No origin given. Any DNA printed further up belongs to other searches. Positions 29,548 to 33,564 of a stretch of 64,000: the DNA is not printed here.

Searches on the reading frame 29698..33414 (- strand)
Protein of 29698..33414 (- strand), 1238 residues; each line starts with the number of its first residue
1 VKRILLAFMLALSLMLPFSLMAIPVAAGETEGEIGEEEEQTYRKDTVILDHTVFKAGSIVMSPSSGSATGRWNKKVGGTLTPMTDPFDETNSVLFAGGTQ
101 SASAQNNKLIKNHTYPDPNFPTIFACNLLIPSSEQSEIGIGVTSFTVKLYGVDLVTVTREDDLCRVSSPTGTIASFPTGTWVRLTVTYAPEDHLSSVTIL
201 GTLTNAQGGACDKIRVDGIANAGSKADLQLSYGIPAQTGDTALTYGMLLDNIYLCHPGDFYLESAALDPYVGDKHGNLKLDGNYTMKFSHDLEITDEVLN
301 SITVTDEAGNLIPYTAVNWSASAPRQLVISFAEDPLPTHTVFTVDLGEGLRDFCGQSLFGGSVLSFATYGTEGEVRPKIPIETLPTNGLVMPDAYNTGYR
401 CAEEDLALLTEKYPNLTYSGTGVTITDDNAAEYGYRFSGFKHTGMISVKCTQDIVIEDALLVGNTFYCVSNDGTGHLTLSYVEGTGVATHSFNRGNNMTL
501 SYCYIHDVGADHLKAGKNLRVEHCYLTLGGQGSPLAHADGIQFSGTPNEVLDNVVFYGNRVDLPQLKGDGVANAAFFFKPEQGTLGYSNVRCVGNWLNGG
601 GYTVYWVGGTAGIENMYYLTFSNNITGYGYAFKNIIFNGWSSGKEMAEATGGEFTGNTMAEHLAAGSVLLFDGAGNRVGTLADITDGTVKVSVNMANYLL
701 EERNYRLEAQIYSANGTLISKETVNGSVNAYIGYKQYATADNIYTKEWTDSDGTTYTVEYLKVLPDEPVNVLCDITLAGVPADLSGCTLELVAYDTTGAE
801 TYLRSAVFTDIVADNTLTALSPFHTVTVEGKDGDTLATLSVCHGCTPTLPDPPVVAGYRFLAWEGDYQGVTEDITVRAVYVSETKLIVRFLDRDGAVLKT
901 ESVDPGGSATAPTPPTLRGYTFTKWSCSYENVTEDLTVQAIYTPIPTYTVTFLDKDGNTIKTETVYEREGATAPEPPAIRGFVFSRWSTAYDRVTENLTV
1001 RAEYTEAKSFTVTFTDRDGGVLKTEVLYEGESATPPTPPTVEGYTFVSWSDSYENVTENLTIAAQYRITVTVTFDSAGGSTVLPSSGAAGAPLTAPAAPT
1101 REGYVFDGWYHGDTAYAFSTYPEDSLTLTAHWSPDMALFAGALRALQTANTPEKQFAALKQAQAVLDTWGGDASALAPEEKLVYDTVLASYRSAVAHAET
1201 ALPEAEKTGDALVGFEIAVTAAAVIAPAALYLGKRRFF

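Call 5: search_protein_families(library=ncbifam, proteins=[window:29698-33414:-], max_evalue=0.01)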
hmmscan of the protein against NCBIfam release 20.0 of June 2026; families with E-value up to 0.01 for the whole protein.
window:29698-33414:- (1238 aa): 4 families
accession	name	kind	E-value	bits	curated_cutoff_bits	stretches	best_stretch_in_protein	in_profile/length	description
NF033189.1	internalin_A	exception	1.5e-10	40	1600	2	921-1052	530-677/799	class 1 internalin InlA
TIGR02543.1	List_Bact_rpt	repeat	4.6e-09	36.5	20.95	1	1099-1135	1-43/44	TIGR02543 family repeat protein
NF033188.1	internalin_H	exception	8.1e-09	34.7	1050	2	1057-1116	401-462/548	InlH/InlC2 family class 1 internalin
TIGR04308.1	repeat_SSSPR51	repeat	0.00028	21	35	0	952-990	3-35/49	SSSPR51 repeat surface protein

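Call 36: search_protein_families(library=pfam, proteins=[window:29698-33414:-], max_evalue=0.001)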
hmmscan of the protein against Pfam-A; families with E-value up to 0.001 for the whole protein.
window:29698-33414:- (1238 aa): 3 families
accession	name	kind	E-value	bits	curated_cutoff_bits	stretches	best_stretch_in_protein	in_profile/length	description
PF09479.16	Flg_new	-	3.6e-33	113.9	27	3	1071-1131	2-65/65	Listeria-Bacteroides repeat domain (List_Bact_rpt)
PF18998.6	Flg_new_2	-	0.00019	21.8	23.6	0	1069-1134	2-71/73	Divergent InlB B-repeat domain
PF13229.12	Beta_helix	-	0.00064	19.8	25.9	0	446-611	3-149/158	Right handed beta helix region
